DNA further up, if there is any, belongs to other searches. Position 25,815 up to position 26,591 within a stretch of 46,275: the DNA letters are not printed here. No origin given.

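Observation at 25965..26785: Orphan partner-switching pair (RsbW-like kinase then STAS antagonist) with no sigma factor, directly upstream of lepA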

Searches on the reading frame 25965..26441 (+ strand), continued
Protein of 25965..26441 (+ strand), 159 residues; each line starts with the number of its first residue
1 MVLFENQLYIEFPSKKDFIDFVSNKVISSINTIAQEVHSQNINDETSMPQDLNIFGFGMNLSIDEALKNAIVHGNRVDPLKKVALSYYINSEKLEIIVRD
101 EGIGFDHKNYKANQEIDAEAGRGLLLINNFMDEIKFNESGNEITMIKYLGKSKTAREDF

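Call 29: search_protein_families(library=pfam, proteins=[L017:101-2110:+, L017:2181-3899:+, L017:4158-5453:+, L017:6333-7895:+, L017:8716-9357:+, L017:9396-10898:+, L019:10777-11832:-, L019:12307-13821:+, L006:2511-3035:-, L006:3266-3742:+], max_evalue=0.001)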
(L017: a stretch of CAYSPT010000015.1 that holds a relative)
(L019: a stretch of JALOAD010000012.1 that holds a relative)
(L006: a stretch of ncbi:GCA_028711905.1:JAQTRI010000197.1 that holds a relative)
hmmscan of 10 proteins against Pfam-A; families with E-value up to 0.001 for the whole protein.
L017:101-2110:+ (670 aa): 0 families

L017:2181-3899:+ (573 aa): 7 families
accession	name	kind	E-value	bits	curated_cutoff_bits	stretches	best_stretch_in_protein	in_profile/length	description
PF03781.23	FGE-sulfatase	-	6.4e-14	52.7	23.3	1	377-494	89-199/255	Sulfatase-modifying factor enzyme 1-like domain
PF13432.12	TPR_16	-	3.5e-09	37.4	32.7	1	34-97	1-64/65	Tetratricopeptide repeat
PF07719.23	TPR_2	-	3.7e-09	36.4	27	0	31-62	2-33/34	Tetratricopeptide repeat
PF00515.34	TPR_1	-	3.7e-07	30.1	27.8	0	64-97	1-34/34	Tetratricopeptide repeat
PF21916.1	mtd_2nd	-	2.1e-06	28.4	24.6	1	243-323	10-92/115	Mtd second domain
PF13181.12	TPR_8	-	0.00023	21.5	25.7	0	31-62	2-33/34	Tetratricopeptide repeat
PF13414.12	TPR_11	-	0.00069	19.7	26.8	0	38-74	2-38/42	TPR repeat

L017:4158-5453:+ (432 aa): 10 families
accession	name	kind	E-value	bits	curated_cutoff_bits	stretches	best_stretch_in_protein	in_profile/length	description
PF01436.27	NHL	-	1.8e-35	119.7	20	4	277-303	2-28/28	NHL repeat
PF08450.18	SGL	-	1.6e-18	67.7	26.3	1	100-177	144-223/246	SMP-30/Gluconolactonase/LRE-like region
PF06739.17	SBBP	-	6.8e-15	55.2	20.5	1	127-154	3-29/38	Beta-propeller repeat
PF22701.2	Mala_s_1-like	-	7.7e-09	36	27.5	0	140-208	90-153/195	Mal s 1 allergenic protein-like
PF24684.1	Vgb_lyase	-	6.7e-08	32.1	50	0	41-213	8-167/290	Virginiamycin B lyase family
PF25021.1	TEN_NHL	-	7.2e-08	32.2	27.1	0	231-300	30-96/357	Teneurin NHL domain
PF17170.10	DUF5128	-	1.5e-07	31.4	22.9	0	57-179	8-133/321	6-bladed beta-propeller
PF13449.12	Phytase-like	-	3e-06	27.8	27.6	0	83-128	60-105/284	Esterase-like activity of phytase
PF20067.5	SSL_N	-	0.00037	20.7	18.9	0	278-295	22-39/46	Strictosidine synthase-like, N-terminal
PF06977.17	SdiA-regulated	-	0.00047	19.8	21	0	273-293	219-239/249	SdiA-regulated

L017:6333-7895:+ (521 aa): 2 families
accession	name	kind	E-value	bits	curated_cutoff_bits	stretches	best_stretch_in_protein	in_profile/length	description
PF03023.19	MurJ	-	1.2e-120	403.7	27.4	1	32-472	1-436/451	Lipid II flippase MurJ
PF01554.23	MatE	-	1.2e-08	35.2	24.9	1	241-405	1-160/161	MatE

L017:8716-9357:+ (214 aa): 5 families
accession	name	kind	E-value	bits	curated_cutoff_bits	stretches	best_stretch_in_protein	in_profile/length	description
PF02390.23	Methyltransf_4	-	1.6e-35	122.6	24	1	38-161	3-126/173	Putative methyltransferase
PF13847.12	Methyltransf_31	-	4.7e-07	30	27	1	40-101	7-69/145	Methyltransferase domain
PF24675.1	NpmA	-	4.9e-07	29.7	60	1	39-91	26-82/214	16S rRNA (adenine(1408)-N(1))-methyltransferase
PF13649.12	Methyltransf_25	-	1.7e-06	29.1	27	1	40-99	1-59/97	Methyltransferase domain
PF08241.18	Methyltransf_11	-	0.00034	21.6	21.2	0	41-98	1-54/95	Methyltransferase domain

L017:9396-10898:+ (501 aa): 2 families
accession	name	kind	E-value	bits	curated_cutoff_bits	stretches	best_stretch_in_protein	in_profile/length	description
PF09992.14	NAGPA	-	1.7e-40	139.4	25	1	319-483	11-168/169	Phosphodiester glycosidase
PF07833.16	Cu_amine_oxidN1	-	2.3e-09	37.6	24.2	1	61-136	21-96/108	Copper amine oxidase N-terminal domain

L019:10777-11832:- (351 aa): 1 family
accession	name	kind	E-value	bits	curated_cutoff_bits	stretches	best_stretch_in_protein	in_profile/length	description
PF07963.17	N_methyl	-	5.7e-06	26.1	21.2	1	2-23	5-26/27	Prokaryotic N-terminal methylation motif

L019:12307-13821:+ (505 aa): 1 family
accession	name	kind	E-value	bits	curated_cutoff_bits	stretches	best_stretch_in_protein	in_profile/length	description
PF03023.19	MurJ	-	6.4e-93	312.3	27.4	1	40-480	2-450/451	Lipid II flippase MurJ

L006:2511-3035:- (174 aa): 0 families

L006:3266-3742:+ (159 aa): 4 families
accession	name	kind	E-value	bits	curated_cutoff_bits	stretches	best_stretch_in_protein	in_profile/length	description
PF07719.23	TPR_2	-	6.8e-05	23.1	27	0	106-135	2-31/34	Tetratricopeptide repeat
PF24575.1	TPR_Slam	-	8.5e-05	23.4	35.2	0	118-144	60-86/104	Surface lipoprotein assembly modifier, N-terminal TPR repeats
PF13424.12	TPR_12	-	0.00031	21.3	30.1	0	88-136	27-76/77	Tetratricopeptide repeat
PF13428.12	TPR_14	-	0.00095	20.1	23.5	0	107-139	3-35/44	Tetratricopeptide repeat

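Call 30: fold_search(model_id=the predicted structure, library=pdb)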
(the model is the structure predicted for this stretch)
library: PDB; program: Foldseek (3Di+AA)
matches with E <= 10: 393; with E <= 0.001: 20
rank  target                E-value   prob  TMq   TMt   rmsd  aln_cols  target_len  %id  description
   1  1til_E                2.2e-09  1.00  0.66  0.74   4.3       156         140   22  Crystal Structures of the ADP and ATP bound forms of the Bacillus Anti-sigma factor SpoIIAB in complex with the Anti-a (released 2004-06-15)
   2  1th8_A                3.7e-09  1.00  0.63  0.74   4.5       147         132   24  Crystal Structures of the ADP and ATP bound forms of the Bacillus Anti-sigma factor SpoIIAB in complex with the Anti-a (released 2004-06-15)
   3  1l0o_A                3.7e-09  1.00  0.66  0.74   4.3       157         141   22  Crystal Structure of the Bacillus stearothermophilus Anti-Sigma Factor SpoIIAB with the Sporulation Sigma Factor Sigma (released 2002-04-03)
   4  1tid_A                5.9e-09  1.00  0.63  0.72   4.4       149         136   21  Crystal Structures of the ADP and ATP bound forms of the Bacillus Anti-sigma factor SpoIIAB in complex with the Anti-a (released 2004-06-15)
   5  6m37_C                9.5e-09  1.00  0.59  0.80   4.2       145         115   20  The crystal structure of B. subtilis RsbV/RsbW complex in the hexagonal crystal form (released 2020-07-15)
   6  1tid_C                1.0e-08  1.00  0.64  0.75   4.2       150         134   22  Crystal Structures of the ADP and ATP bound forms of the Bacillus Anti-sigma factor SpoIIAB in complex with the Anti-a (released 2004-06-15)
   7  1thn_A                1.1e-08  1.00  0.65  0.75   4.0       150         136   22  Crystal Structures of the ADP and ATP bound forms of the Bacillus Anti-sigma factor SpoIIAB in complex with the Anti-a (released 2004-06-15)
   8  9qih_B                1.9e-08  1.00  0.68  0.38   4.3       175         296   19  Structure of response regulator LvrC from Leptospira (released 2026-03-25)
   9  9qih_A                4.7e-08  1.00  0.69  0.39   4.5       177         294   19  Structure of response regulator LvrC from Leptospira (released 2026-03-25)
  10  6m37_A                8.1e-08  1.00  0.58  0.79   4.2       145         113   20  The crystal structure of B. subtilis RsbV/RsbW complex in the hexagonal crystal form (released 2020-07-15)
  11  6m36_G                2.1e-07  1.00  0.55  0.82   4.5       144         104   17  The crystal structure of B. subtilis RsbV/RsbW complex in the monoclinic crystal form (released 2020-07-15)
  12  6m36_A                3.0e-07  1.00  0.54  0.80   4.1       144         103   17  The crystal structure of B. subtilis RsbV/RsbW complex in the monoclinic crystal form (released 2020-07-15)
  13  6m36_C                4.5e-07  1.00  0.55  0.81   4.0       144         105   17  The crystal structure of B. subtilis RsbV/RsbW complex in the monoclinic crystal form (released 2020-07-15)
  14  6m36_I                6.5e-07  1.00  0.55  0.82   4.6       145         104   19  The crystal structure of B. subtilis RsbV/RsbW complex in the monoclinic crystal form (released 2020-07-15)
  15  6m36_E                2.0e-06  1.00  0.55  0.85   3.3       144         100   17  The crystal structure of B. subtilis RsbV/RsbW complex in the monoclinic crystal form (released 2020-07-15)
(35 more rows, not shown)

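Call 60: search_protein_families(library=pfam, proteins=[L029:5787-6572:+, L029:6674-7174:+, L029:7190-7519:+, L029:7536-8330:+, L029:8409-9248:+, L029:9253-10089:+, L039:9896-10291:+, L039:10314-10643:+, L039:10651-11442:+, L039:11406-12260:+], max_evalue=0.001)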
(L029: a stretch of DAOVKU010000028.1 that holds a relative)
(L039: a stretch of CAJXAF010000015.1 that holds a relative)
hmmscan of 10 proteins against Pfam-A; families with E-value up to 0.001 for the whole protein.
L029:5787-6572:+ (262 aa): 1 family
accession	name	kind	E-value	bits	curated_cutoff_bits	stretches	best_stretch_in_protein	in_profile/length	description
PF01435.24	Peptidase_M48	-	4.9e-30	105.2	20.3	1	66-242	5-184/186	Peptidase family M48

L029:6674-7174:+ (167 aa): 2 families
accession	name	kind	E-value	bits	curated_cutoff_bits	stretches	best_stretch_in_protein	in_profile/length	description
PF13581.12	HATPase_c_2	-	3.5e-28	98.6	27.4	1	43-164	2-127/127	Histidine kinase-like ATPase domain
PF02518.31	HATPase_c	-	2.2e-06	28.5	26.4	1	72-141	5-75/111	Histidine kinase-, DNA gyrase B-, and HSP90-like ATPase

L029:7190-7519:+ (110 aa): 2 families
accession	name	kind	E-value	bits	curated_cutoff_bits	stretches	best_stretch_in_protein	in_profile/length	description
PF01740.26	STAS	-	3e-27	94.9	22.6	1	3-106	2-106/106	STAS domain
PF13466.11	STAS_2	-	1.5e-11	44.7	29.2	1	15-93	2-79/80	STAS domain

L029:7536-8330:+ (265 aa): 1 family
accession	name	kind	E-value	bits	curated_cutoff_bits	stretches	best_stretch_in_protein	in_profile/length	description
PF02405.21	MlaE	-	6e-80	268.3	22.5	1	49-257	2-210/212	Permease MlaE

L029:8409-9248:+ (280 aa): 3 families
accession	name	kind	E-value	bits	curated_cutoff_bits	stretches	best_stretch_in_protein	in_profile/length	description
PF00005.33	ABC_tran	-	7.9e-34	117.6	25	1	37-186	1-137/137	ABC transporter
PF03193.22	RsgA_GTPase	-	5e-05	23.6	30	1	45-76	104-135/174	RsgA GTPase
PF13304.12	AAA_21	-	0.0008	20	27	0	141-217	221-299/304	AAA domain, putative AbiEii toxin, Type IV TA system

L029:9253-10089:+ (279 aa): 1 family
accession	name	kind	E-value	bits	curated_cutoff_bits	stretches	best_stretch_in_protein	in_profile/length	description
PF02470.25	MlaD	-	1.8e-18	67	25.1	1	71-150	2-81/81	MlaD protein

L039:9896-10291:+ (132 aa): 2 families
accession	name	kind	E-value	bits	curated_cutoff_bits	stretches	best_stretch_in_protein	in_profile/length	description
PF13581.12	HATPase_c_2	-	1.4e-23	83.7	27.4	1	21-129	15-127/127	Histidine kinase-like ATPase domain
PF02518.31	HATPase_c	-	1.3e-05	26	26.4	1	42-112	10-83/111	Histidine kinase-, DNA gyrase B-, and HSP90-like ATPase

L039:10314-10643:+ (110 aa): 2 families
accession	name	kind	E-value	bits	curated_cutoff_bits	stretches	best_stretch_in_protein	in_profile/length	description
PF01740.26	STAS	-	6.7e-22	77.7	22.6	1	5-106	4-106/106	STAS domain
PF13466.11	STAS_2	-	2.1e-10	41.1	29.2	1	17-93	4-79/80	STAS domain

L039:10651-11442:+ (264 aa): 1 family
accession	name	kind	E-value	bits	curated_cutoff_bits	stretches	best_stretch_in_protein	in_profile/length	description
PF02405.21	MlaE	-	1.1e-80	270.7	22.5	1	48-257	2-211/212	Permease MlaE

L039:11406-12260:+ (285 aa): 2 families
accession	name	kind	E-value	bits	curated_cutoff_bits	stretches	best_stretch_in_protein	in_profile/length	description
PF00005.33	ABC_tran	-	2.8e-32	112.6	25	1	43-191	2-137/137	ABC transporter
PF13555.12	AAA_29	-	0.00051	20.2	27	0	44-78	14-48/61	P-loop containing region of AAA domain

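Call 67: find_related_loci(query=A3, collection=metagenome_contigs, flank=10000)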
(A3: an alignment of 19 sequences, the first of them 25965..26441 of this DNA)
Query A3 (159 aa) in metagenome_contigs; peptide patterns used: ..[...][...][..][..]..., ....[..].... (x = any residue, [..] = any of these).
313 stretches matched a pattern; 52 encode a relative of the query (tblastn E <= 1e-3); 52 distinct loci.
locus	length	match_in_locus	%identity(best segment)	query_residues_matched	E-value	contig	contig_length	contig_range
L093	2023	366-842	87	1-159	1e-97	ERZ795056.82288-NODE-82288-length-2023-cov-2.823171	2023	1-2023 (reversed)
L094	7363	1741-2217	84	1-159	1e-91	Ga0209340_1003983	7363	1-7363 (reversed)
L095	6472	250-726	84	1-159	1e-91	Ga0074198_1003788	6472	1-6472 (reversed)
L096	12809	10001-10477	86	1-159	6e-91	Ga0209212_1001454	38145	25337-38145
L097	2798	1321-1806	75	1-159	4e-81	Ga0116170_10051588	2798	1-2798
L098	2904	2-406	87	25-159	2e-78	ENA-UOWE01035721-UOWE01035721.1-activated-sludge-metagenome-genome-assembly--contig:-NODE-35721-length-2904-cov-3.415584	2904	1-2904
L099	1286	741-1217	67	1-159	2e-77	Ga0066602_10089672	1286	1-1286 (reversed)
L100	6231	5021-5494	68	1-159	1e-69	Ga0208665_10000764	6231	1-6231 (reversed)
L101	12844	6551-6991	48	1-148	6e-37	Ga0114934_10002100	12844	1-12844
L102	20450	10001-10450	45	1-152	6e-34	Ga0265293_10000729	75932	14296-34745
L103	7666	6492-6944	44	1-153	2e-32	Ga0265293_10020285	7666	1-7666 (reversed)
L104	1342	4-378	46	25-148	3e-32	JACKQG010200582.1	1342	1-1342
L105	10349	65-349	41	57-147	2e-17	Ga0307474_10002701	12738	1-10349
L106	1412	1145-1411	39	57-142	2e-15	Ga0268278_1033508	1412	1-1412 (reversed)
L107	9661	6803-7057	41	63-144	6e-14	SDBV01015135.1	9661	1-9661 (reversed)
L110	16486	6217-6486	39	57-145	2e-12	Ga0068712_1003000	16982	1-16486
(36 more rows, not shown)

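Call 70: search_protein_families(library=pfam, proteins=[L029:10199-12100:+, L039:15983-17914:+, L101:1849-3378:+, L101:7380-8141:-, L101:8315-9196:-, L017:12539-14626:+], max_evalue=0.001)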
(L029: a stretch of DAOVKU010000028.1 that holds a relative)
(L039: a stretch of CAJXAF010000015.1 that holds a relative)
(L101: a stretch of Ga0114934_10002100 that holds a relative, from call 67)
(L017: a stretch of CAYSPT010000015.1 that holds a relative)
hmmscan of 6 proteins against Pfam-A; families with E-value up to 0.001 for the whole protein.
L029:10199-12100:+ (634 aa): 2 families
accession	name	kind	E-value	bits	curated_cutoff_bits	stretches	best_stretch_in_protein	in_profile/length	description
PF07228.17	SpoIIE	-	9.1e-50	169.7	25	1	441-633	2-191/192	Stage II sporulation protein E (SpoIIE)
PF05226.16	CHASE2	-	1.3e-49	169.5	26.3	1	20-320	6-251/257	CHASE2 domain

L039:15983-17914:+ (644 aa): 2 families
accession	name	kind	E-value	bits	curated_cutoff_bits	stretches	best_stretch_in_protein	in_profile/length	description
PF05226.16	CHASE2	-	9.1e-52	176.6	26.3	1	19-333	3-254/257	CHASE2 domain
PF07228.17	SpoIIE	-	1e-45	156.5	25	1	450-639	1-189/192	Stage II sporulation protein E (SpoIIE)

L101:1849-3378:+ (510 aa): 2 families
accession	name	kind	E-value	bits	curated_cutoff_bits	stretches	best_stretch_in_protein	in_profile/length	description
PF02872.23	5_nucleotid_C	-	1e-28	100.9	23.6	1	326-466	3-155/158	5'-nucleotidase, C-terminal domain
PF21953.1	NadN_nucleosid_C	-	0.00049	20.6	27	1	352-394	33-75/199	NAD nucleotidase, C-terminal domain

L101:7380-8141:- (253 aa): 1 family
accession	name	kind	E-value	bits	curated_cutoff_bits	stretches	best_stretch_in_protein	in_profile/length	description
PF07963.17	N_methyl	-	7.9e-05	22.5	21.2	1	16-40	2-26/27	Prokaryotic N-terminal methylation motif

L101:8315-9196:- (293 aa): 1 family
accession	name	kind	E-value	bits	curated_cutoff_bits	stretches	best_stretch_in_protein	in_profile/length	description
PF00756.26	Esterase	-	6.9e-34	118.2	22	1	60-288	7-249/251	Putative esterase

L017:12539-14626:+ (696 aa): 2 families
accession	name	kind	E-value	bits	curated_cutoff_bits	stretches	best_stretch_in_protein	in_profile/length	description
PF02470.25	MlaD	-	5.3e-10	39.8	25.1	1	37-107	5-79/81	MlaD protein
PF07889.17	DUF1664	-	0.0001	22.7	34.6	0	346-433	35-120/124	Protein of unknown function (DUF1664)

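Call 74: search_protein_families(library=padloc, proteins=[window:25965-26441:+], max_evalue=0.01)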
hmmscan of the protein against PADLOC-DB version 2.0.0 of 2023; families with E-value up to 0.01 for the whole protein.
window:25965-26441:+ (159 aa): 0 families

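Call 77: find_homologous_proteins(query=L029:6779-7174:+, max_evalue=1e-8)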
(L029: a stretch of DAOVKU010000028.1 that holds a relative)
Query L029:6779-7174:+ (132 aa): 675 proteins with E <= 1e-8 among 690 candidates; the best 120 are listed.
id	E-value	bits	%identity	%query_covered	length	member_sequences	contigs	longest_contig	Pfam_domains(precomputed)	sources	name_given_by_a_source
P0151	3.5e-70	252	90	100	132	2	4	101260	PF13581.13,PF02518.32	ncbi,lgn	-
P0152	9.9e-59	215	73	100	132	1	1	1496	PF13581.13,PF02518.32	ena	-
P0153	2.0e-54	201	70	100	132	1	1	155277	PF13581.13,PF02518.32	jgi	jgi:serine/threonine-protein kinase RsbW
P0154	9.4e-48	179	61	99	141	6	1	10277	PF13581.13,PF02518.32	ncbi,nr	ncbi:MAG: ATP-binding protein [Candidatus Aureabacteria bacterium]|nr:ATP-binding protein [Candidatu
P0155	1.3e-32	130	51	96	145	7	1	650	PF13581.13,PF02518.32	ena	-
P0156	5.3e-32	128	50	96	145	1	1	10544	PF13581.13,PF02518.32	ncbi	-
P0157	1.7e-31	127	48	96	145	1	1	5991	PF13581.13,PF02518.32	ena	-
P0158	2.3e-31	126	48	100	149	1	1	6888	PF13581.13,PF02518.32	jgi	-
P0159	1.7e-30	123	48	100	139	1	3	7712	PF13581.13,PF02518.32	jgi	-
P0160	6.8e-30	121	50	97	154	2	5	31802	PF13581.13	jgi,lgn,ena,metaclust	metaclust:\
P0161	2.7e-29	120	50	95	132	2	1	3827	PF13581.13,PF02518.32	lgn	-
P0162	3.7e-29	119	48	97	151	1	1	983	PF13581.13,PF02518.32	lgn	-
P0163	2.9e-28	116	47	95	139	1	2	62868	PF13581.13,PF02518.32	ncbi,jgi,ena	-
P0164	9.8e-27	111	46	95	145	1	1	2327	PF13581.13,PF02518.32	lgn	-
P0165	1.7e-26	110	44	96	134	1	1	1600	PF13581.13,PF02518.32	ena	-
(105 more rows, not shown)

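Call 79: find_encoding_contigs(protein=P0153, flank=7000, max_places=1)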
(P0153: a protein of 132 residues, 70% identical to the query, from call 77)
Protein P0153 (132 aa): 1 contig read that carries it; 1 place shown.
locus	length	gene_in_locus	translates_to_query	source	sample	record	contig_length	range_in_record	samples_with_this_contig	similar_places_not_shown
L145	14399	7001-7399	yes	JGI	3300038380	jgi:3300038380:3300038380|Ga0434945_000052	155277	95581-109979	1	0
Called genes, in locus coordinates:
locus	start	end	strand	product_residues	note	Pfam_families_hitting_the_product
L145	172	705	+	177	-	-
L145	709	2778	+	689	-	PF17191:RecG_wedge, PF01336:tRNA_anti-codon, PF00270:DEAD, PF04851:ResIII, PF22590:Cas3-like_C_2 (faint), PF00271:Helicase_C, PF19833:RecG_dom3_C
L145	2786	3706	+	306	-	PF00350:Dynamin_N (faint), PF01926:MMR_HSR1, PF02421:FeoB_N, PF04548:AIG1, PF07650:KH_2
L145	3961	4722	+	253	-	PF01435:Peptidase_M48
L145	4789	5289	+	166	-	PF00881:Nitroreductase, PF14512:TM1586_NiRdase (weak), PF00881:Nitroreductase, PF14512:TM1586_NiRdase (weak)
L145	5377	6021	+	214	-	PF12705:PDDEXK_1 (weak)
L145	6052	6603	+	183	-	PF01661:Macro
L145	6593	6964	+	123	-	-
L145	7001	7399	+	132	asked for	PF13581:HATPase_c_2, PF02518:HATPase_c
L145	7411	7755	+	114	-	PF01740:STAS, PF13466:STAS_2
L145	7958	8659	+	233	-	PF02405:MlaE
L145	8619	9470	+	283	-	PF00005:ABC_tran, PF13304:AAA_21 (faint)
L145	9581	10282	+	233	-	PF28542:DUF8434 (weak), PF02470:MlaD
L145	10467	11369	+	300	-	PF04773:FecR (weak)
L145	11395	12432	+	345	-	-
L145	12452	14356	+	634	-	PF05226:CHASE2, PF07228:SpoIIE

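Call 80: find_encoding_contigs(protein=P0154, flank=7000, max_places=1)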
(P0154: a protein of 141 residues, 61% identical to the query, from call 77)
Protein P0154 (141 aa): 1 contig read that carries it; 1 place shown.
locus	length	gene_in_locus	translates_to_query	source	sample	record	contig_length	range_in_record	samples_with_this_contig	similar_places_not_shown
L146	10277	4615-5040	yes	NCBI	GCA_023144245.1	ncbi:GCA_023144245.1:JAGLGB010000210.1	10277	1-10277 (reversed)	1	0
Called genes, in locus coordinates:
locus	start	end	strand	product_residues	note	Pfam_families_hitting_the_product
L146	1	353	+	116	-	PF01252:Peptidase_A8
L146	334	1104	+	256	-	PF01790:LGT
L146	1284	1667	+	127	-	PF13366:PDDEXK_3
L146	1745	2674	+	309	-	PF00849:PseudoU_synth_2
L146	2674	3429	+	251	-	PF10370:Rv2993c-like_N, PF01557:FAA_hydrolase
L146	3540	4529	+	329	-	PF20511:PMI_typeI_cat, PF21621:MPI_cupin_dom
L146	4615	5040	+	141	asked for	PF13581:HATPase_c_2, PF02518:HATPase_c (weak)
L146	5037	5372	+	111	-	PF01740:STAS, PF13466:STAS_2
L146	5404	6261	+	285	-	PF04773:FecR (weak)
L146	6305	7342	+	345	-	PF10082:BBP2_2 (faint)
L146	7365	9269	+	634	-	PF05226:CHASE2, PF07228:SpoIIE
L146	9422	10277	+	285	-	PF05860:TPS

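Call 81: find_encoding_contigs(protein=P0160, flank=7000, max_places=1)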
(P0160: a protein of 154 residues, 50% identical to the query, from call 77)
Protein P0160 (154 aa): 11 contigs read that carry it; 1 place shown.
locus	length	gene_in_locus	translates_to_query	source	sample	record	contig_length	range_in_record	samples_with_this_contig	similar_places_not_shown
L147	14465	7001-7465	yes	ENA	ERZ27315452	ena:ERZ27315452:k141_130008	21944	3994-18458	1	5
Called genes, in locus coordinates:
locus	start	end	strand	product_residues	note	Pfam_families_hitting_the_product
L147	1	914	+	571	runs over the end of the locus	PF02142:MGS, PF01808:AICARFT_IMPCHas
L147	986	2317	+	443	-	PF08245:Mur_ligase_M, PF02875:Mur_ligase_C, PF27239:FOL3_C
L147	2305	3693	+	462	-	PF10396:TrmE_N, PF00350:Dynamin_N (faint), PF12631:MnmE_helical, PF00025:Arf (weak), PF00071:Ras, PF01926:MMR_HSR1, PF02421:FeoB_N, PF08477:Roc (weak), +2 more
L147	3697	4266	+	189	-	PF01227:GTP_cyclohydroI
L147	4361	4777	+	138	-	PF07238:PilZ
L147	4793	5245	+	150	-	PF02681:DUF212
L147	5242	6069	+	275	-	PF01476:LysM, PF03734:YkuD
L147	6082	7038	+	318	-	PF03255:ACCA, PF01039:Carboxyl_trans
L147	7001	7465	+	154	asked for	PF13581:HATPase_c_2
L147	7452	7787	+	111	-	PF01740:STAS, PF13466:STAS_2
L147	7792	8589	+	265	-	PF02405:MlaE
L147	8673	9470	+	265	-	PF00005:ABC_tran, PF13304:AAA_21 (faint)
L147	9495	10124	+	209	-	PF02470:MlaD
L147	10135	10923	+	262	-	PF04773:FecR (weak)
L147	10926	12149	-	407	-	PF13683:rve_3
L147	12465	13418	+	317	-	-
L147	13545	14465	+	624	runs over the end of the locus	PF05226:CHASE2, PF07228:SpoIIE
